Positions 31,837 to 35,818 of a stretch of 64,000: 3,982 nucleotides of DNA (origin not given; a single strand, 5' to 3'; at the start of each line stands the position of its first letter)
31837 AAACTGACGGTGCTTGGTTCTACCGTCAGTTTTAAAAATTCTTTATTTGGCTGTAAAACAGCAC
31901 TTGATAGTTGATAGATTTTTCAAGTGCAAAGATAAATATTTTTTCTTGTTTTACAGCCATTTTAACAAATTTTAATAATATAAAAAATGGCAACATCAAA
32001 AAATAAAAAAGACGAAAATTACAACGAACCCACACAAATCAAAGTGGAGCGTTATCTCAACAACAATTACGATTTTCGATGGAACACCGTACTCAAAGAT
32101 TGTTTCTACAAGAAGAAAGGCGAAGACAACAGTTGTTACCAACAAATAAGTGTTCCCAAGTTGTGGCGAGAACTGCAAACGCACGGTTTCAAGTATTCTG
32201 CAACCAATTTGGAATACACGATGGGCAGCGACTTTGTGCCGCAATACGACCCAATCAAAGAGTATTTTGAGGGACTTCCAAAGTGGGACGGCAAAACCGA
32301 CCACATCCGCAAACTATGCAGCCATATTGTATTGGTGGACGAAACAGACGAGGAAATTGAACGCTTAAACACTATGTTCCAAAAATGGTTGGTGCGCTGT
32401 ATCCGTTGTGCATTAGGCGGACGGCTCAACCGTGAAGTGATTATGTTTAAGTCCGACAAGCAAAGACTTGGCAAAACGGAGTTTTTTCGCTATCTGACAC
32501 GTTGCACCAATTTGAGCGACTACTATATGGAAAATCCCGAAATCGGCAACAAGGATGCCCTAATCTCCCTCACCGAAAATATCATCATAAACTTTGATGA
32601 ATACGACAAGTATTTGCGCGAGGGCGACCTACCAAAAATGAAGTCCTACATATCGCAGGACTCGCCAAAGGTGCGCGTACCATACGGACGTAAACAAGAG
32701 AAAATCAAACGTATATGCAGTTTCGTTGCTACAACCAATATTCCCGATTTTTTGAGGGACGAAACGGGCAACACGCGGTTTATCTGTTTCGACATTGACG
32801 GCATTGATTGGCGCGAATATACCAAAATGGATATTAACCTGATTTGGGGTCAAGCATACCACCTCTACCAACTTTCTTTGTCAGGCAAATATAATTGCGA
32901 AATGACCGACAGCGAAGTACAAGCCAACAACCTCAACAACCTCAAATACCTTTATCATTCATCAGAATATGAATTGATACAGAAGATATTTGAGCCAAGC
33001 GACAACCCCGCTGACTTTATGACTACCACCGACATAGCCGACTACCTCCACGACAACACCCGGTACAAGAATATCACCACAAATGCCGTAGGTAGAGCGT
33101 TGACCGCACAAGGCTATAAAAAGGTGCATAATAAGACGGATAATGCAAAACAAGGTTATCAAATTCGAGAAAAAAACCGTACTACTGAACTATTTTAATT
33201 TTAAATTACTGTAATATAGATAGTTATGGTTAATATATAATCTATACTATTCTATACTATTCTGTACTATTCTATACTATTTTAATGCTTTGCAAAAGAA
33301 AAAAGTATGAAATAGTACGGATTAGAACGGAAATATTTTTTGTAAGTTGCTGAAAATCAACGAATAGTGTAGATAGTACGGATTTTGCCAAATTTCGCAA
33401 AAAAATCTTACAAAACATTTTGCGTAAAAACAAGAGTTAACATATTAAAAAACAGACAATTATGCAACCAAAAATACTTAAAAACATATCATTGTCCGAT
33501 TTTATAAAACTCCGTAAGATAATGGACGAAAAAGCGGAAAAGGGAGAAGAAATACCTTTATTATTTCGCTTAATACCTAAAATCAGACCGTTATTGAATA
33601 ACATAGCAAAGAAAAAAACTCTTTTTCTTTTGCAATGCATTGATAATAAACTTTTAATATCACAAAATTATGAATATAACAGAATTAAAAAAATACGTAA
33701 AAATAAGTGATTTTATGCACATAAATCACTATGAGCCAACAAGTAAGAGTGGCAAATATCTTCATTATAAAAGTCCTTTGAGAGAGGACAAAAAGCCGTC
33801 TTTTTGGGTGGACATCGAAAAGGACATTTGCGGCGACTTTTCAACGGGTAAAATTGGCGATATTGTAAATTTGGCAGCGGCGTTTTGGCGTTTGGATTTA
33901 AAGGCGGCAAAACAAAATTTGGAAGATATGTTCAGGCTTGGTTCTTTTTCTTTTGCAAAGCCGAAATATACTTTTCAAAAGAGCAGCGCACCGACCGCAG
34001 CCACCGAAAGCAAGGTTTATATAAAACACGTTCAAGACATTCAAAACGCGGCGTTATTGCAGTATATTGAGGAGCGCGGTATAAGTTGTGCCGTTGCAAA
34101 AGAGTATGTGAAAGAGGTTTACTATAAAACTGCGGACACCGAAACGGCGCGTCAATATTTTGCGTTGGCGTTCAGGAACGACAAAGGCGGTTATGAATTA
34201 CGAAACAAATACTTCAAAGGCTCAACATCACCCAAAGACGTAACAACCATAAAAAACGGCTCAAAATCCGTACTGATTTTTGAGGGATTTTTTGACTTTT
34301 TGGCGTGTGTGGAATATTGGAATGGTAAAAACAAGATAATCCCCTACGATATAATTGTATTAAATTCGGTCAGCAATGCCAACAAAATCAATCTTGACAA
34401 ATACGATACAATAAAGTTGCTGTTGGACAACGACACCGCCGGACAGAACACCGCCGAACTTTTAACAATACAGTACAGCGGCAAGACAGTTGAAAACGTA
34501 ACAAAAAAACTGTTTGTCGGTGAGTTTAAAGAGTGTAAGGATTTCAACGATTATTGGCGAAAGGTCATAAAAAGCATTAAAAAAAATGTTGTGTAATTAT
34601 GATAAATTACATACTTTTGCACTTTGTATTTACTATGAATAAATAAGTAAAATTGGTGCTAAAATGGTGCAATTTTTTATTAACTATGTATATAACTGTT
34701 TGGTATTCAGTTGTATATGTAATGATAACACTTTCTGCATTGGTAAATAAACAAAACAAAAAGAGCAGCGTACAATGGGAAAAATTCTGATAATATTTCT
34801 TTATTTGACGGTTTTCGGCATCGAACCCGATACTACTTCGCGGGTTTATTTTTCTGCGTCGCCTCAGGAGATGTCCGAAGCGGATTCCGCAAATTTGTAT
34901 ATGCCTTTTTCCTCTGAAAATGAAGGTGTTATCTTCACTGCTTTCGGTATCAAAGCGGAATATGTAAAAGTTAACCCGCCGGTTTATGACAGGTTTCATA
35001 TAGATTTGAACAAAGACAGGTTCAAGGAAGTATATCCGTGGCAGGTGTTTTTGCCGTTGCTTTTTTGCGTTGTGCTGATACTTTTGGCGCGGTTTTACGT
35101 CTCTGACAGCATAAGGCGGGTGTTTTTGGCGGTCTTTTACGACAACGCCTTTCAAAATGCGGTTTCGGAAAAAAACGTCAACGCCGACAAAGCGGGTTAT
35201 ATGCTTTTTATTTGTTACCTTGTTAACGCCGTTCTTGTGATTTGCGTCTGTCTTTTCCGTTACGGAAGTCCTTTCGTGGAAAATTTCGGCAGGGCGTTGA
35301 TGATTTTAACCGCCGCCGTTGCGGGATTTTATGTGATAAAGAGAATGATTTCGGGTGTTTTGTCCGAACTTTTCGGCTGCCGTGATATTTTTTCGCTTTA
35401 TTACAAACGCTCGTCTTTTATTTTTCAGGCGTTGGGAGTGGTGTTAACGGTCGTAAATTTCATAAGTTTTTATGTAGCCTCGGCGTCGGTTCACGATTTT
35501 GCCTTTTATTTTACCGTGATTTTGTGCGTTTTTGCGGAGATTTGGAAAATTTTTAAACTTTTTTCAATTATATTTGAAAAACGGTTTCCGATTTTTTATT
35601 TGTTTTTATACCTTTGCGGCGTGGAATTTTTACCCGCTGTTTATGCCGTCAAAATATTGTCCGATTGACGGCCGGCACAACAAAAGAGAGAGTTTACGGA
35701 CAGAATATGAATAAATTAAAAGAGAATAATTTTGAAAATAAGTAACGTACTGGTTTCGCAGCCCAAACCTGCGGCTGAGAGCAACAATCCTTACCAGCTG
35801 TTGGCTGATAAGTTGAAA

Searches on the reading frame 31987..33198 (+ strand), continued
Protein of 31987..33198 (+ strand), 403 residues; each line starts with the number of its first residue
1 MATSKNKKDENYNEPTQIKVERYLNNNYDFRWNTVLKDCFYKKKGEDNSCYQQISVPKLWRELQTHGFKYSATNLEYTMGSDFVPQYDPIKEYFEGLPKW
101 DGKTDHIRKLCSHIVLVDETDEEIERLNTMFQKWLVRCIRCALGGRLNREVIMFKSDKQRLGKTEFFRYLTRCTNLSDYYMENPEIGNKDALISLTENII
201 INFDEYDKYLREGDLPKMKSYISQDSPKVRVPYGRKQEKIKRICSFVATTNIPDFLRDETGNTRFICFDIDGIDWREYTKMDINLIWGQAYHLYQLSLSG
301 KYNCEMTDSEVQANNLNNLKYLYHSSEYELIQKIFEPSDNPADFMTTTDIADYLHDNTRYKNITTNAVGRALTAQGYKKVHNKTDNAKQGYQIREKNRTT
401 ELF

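Call 44: search_protein_families(library=phrogs, proteins=[L001:8112-8444:+, L001:8446-8865:+, L002:2698-3654:+, L001:1313-1570:+, L001:1684-2058:+, L006:1735-3192:+, L006:3592-4368:+, L004:4003-4605:+, L109:1820-2644:+, L001:6404-7036:+], max_evalue=0.05)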
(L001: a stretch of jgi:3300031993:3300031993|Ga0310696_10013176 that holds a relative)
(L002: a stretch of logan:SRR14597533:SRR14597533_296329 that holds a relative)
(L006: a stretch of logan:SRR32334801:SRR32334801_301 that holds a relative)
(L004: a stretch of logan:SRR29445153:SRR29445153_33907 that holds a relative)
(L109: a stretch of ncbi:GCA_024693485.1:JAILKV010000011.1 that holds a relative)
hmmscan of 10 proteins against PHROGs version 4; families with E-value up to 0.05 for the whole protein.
L001:8112-8444:+ (110 aa): 3 families
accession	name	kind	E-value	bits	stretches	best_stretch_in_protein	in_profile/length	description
phrog_3218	-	head and packaging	0.021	15.6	1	15-83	9-77/152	terminase small subunit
phrog_3741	-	unknown function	0.025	15.2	1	28-109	68-145/221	-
phrog_35339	-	unknown function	0.035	15.3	0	77-97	18-38/56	-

L001:8446-8865:+ (139 aa): 0 families

L002:2698-3654:+ (318 aa): 0 families

L001:1313-1570:+ (85 aa): 0 families

L001:1684-2058:+ (124 aa): 2 families
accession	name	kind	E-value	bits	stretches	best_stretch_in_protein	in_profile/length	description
phrog_1966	-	unknown function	0.039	15.4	0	1-50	10-58/90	-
phrog_15386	-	unknown function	0.045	15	0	4-34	1-31/57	-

L006:1735-3192:+ (485 aa): 4 families
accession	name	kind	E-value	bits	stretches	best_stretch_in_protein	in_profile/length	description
phrog_8162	-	unknown function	2.7e-05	25.3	1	420-465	40-90/106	-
phrog_10881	-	unknown function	0.00081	20.1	1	437-459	124-146/173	-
phrog_23365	-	unknown function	0.0039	18.5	1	434-464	91-124/138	-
phrog_20494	-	unknown function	0.0045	18.3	1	434-462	5-33/115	-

L006:3592-4368:+ (258 aa): 1 family
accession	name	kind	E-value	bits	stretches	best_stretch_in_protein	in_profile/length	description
phrog_14316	-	unknown function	0.03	15.5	0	220-252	10-40/46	-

L004:4003-4605:+ (200 aa): 4 families
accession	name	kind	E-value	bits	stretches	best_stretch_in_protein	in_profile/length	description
phrog_822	-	lysis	7.2e-18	66.1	1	61-196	12-154/215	amidase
phrog_35436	-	lysis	1.3e-17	64.9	1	68-191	15-138/266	amidase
phrog_1493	-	lysis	8.5e-14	52.5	1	72-191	33-155/394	endolysin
phrog_7698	-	lysis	0.0043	17.9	1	67-193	18-144/316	endolysin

L109:1820-2644:+ (274 aa): 9 families
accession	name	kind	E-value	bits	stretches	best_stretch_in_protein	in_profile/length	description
phrog_89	-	lysis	0.0018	19.2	1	105-161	24-80/143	Rz-like spanin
phrog_15186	-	unknown function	0.0034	18.8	1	40-162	20-134/270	-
phrog_739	-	lysis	0.0059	17.8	1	102-163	26-91/122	Rz-like spanin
phrog_13576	-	other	0.016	16.4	1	102-167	55-117/126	methyltransferase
phrog_15471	-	DNA, RNA and nucleotide metabolism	0.019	15.8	1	3-38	103-140/183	HNH endonuclease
phrog_1271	-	DNA, RNA and nucleotide metabolism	0.019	15.4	1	2-65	212-248/361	HNH endonuclease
phrog_6975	-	unknown function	0.024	15.8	1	1-54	12-59/149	-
phrog_6188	-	unknown function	0.026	16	0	101-162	58-109/125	-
phrog_1009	-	unknown function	0.047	14.8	0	110-167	34-95/103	-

L001:6404-7036:+ (210 aa): 6 families
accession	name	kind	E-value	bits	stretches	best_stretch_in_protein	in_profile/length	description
phrog_1333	-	unknown function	0.0018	19.4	1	3-37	101-136/166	-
phrog_20494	-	unknown function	0.0049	18.2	1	3-35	6-39/115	-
phrog_15471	-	DNA, RNA and nucleotide metabolism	0.0071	17.2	1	3-32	103-134/183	HNH endonuclease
phrog_30618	-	unknown function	0.0089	16.7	1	42-131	130-217/269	-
phrog_8643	-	DNA, RNA and nucleotide metabolism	0.012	16.4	1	3-35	2-36/179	DNA polymerase/primase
phrog_1271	-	DNA, RNA and nucleotide metabolism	0.029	14.8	1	3-61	213-248/361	HNH endonuclease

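Call 76: search_protein_families(library=padloc, proteins=[L090:7676-7957:+, L090:7954-8349:+, window:31987-33198:+], max_evalue=0.001)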
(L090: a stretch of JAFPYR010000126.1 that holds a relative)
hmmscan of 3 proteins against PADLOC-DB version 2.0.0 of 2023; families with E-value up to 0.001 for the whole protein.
L090:7676-7957:+ (93 aa): 0 families

L090:7954-8349:+ (131 aa): 0 families

window:31987-33198:+ (403 aa): 0 families

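Call 77: search_protein_families(library=ncbifam, proteins=[window:31987-33198:+, L090:7676-7957:+, L090:7954-8349:+], max_evalue=0.001)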
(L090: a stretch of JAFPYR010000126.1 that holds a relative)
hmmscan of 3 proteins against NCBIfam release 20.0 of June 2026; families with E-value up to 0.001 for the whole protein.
window:31987-33198:+ (403 aa): 0 families

L090:7676-7957:+ (93 aa): 0 families

L090:7954-8349:+ (131 aa): 3 families
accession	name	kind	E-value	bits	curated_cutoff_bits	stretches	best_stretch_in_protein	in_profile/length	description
NF047863.1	VapCLeptosp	equivalog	4.4e-25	88.5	140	1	5-129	2-128/130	type II toxin-antitoxin system tRNA(fMet)-specific endonuclease VapC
NF010285.0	PRK13725.1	subfamily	4.6e-12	46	143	1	4-129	4-130/132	tRNA(fMet)-specific endonuclease VapC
NF047959.1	TA_toxin_VapC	equivalog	9.6e-05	22.5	80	1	4-113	1-111/125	type II toxin-antitoxin system VapC family toxin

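Call 105: search_dna_similar(query=window:31987-33198:+, collection=plasmids, mode=protein, max_rows=12)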
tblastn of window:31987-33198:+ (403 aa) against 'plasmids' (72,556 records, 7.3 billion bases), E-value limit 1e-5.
Records with a match: 71; places in all: 79; records where one place covers at least 80% of the query: 13.
Best place of each record, by identity: <60% 71.
By first word of the organism name: Apilactobacillus 12; Phocaeicola 8; Nostoc 8; Bacteroides 6; Subdoligranulum 3; Candidatus 2; Cardinium 2; Prevotella 2; Parabacteroides 2; Flavobacterium 2; and 18 more.
By predicted mobility (MOB-suite, as given by PLSDB): non-mobilizable 63; mobilizable 6; conjugative 2.
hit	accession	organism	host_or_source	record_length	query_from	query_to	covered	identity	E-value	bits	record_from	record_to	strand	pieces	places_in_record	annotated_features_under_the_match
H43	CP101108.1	Candidatus Cardinium sp.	Dermatophagoides farinae,symbiont ...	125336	19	380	84%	34.8%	4e-36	178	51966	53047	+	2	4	toprim domain-containing protein | hypothetical protein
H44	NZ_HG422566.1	Cardinium endosymbiont of Bemisia tabaci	Bemisia tabaci QHC-VLC (biotype Q)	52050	20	385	91%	32.2%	3e-42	166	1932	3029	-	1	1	VapE domain-containing protein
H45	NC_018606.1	Cardinium endosymbiont of Encarsia pergandiella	-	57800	19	380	90%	30.6%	1e-41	164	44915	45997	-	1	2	VapE domain-containing protein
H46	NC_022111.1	Prevotella sp. oral taxon 299 str. F0039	Homo sapiens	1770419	1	391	97%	28.3%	1e-30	131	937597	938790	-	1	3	none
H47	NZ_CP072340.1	Prevotella nigrescens F0103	Homo sapiens,whole organism,human oral ...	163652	19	391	93%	28.9%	4e-30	130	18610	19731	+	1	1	VapE domain-containing protein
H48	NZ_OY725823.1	Parabacteroides distasonis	-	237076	18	378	90%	27.6%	7e-18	93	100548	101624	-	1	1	BT4734/BF3469 family protein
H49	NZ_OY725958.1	Bacteroides finegoldii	-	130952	11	361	87%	27.5%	1e-29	129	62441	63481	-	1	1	BT4734/BF3469 family protein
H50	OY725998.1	Phocaeicola massiliensis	-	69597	19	386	91%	25.0%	4e-18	94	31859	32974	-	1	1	record has no annotation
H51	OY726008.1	Phocaeicola massiliensis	-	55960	19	386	91%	24.9%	2e-16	89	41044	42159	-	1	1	record has no annotation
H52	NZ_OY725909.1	Bacteroides finegoldii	-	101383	18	393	93%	24.2%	9e-18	93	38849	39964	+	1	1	BT4734/BF3469 family protein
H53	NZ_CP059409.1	Bacteroides sp. CACC 737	Cat,single cell,feces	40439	18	390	93%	24.4%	6e-17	91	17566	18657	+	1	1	BT4734/BF3469 family protein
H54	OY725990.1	Phocaeicola massiliensis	-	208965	18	394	94%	23.4%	2e-15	86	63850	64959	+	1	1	record has no annotation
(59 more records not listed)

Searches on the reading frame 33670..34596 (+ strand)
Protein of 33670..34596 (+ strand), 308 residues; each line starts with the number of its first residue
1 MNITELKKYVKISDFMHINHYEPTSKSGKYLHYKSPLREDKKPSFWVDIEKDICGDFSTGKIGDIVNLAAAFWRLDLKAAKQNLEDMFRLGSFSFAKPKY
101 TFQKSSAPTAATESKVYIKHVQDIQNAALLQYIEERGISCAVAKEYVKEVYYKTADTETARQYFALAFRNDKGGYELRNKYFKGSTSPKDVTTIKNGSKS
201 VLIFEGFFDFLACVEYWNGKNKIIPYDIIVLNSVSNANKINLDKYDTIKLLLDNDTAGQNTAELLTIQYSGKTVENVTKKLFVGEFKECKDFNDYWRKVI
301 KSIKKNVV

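Call 4: search_protein_families(library=pfam, proteins=[window:33670-34596:+], max_evalue=0.01)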
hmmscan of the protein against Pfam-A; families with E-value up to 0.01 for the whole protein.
window:33670-34596:+ (308 aa): 5 families
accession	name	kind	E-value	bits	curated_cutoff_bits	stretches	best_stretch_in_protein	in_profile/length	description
PF13155.12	Toprim_2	-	2.1e-08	34.9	22.1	1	203-295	2-87/88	Toprim-like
PF13362.12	Toprim_3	-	2.1e-05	25.3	27.2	1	201-298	2-91/95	Toprim domain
PF01807.25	Zn_ribbon_DnaG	-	4.3e-05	23.7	24.9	1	3-89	6-90/98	CHC2 zinc finger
PF01751.28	Toprim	-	0.00012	22.6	23.1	1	201-266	2-77/96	Toprim domain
PF13662.12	Toprim_4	-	0.0014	19.3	25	1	201-266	3-71/85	Toprim domain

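Call 77: search_protein_families(library=ncbifam, proteins=[window:33670-34596:+], max_evalue=0.001)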
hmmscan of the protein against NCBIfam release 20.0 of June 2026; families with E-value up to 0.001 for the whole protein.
window:33670-34596:+ (308 aa): 1 family
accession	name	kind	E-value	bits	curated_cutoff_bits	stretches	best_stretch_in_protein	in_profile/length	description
TIGR01391.1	dnaG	equivalog_domain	8.4e-16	57.8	283.6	2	3-146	7-153/414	DNA primase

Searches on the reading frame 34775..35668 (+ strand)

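Call 7: search_protein_families(library=pfam, proteins=[window:34775-35668:+], max_evalue=0.1)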
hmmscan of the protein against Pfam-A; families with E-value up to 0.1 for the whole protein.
window:34775-35668:+ (297 aa): 1 family
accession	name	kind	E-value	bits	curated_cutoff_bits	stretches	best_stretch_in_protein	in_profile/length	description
PF14093.11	DUF4271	-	4.4e-22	79.4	29.7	1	91-295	1-206/206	Domain of unknown function (DUF4271)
